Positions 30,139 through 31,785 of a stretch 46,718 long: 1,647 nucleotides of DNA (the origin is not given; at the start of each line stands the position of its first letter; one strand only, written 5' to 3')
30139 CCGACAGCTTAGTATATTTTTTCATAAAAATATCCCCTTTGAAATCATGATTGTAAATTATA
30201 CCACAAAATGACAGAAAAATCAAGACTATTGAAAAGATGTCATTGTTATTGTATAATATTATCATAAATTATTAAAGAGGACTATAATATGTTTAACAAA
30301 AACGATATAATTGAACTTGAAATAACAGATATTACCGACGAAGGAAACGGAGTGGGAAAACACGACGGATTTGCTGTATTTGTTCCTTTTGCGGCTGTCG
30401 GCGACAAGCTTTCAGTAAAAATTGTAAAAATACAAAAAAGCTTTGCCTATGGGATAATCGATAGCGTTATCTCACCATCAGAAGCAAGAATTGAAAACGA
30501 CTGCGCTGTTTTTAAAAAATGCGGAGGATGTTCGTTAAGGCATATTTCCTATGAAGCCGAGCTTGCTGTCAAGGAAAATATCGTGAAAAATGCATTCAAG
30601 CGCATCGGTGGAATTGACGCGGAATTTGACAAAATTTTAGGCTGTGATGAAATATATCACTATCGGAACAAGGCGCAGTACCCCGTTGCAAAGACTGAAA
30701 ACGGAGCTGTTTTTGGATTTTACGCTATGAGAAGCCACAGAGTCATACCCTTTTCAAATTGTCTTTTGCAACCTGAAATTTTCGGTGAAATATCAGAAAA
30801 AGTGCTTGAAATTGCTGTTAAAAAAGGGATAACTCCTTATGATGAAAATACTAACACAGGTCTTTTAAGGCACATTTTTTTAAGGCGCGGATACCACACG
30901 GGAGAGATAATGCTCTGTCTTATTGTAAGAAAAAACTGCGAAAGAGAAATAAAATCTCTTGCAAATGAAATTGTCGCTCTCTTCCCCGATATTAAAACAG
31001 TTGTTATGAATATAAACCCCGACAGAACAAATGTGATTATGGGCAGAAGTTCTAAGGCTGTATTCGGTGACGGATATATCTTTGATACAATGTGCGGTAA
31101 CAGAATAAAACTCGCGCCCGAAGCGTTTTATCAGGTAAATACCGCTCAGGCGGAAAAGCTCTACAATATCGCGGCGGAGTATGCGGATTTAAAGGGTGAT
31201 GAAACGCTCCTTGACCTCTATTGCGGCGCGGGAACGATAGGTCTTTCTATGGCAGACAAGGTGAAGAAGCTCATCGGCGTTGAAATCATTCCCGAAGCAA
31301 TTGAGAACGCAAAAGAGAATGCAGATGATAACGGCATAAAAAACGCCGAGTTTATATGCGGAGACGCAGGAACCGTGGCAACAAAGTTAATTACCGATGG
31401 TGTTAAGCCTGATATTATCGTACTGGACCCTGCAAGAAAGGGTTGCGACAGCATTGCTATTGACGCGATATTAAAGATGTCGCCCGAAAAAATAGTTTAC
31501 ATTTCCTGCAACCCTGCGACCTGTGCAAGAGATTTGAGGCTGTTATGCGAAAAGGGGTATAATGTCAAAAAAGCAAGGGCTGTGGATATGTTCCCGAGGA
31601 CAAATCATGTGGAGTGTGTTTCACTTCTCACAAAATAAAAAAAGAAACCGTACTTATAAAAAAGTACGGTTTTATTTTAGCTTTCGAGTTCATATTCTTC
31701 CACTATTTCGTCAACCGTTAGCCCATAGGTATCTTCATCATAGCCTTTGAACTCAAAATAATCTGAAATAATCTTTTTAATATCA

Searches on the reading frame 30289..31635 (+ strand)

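Call 69: search_protein_families(library=pfam, proteins=[window:30289-31635:+], max_evalue=0.00001)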
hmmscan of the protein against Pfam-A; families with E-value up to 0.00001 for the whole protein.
window:30289-31635:+ (449 aa): 6 families
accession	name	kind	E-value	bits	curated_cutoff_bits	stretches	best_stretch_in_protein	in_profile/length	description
PF05958.17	tRNA_U5-meth_tr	-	5.7e-26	91.8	23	1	88-449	2-356/357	tRNA (Uracil-5-)-methyltransferase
PF13847.12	Methyltransf_31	-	4.3e-14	52.9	27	1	302-380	2-81/145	Methyltransferase domain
PF01938.26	TRAM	-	4.2e-10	39.8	21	1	6-56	6-59/61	TRAM domain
PF13649.12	Methyltransf_25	-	2.1e-08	35.2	27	1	308-363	2-58/97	Methyltransferase domain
PF09445.16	Methyltransf_15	-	7.1e-07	29.4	22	1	305-385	2-83/165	RNA cap guanine-N2 methyltransferase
PF05175.20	MTS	-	1.6e-06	28.3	23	1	304-360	32-90/170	Methyltransferase small domain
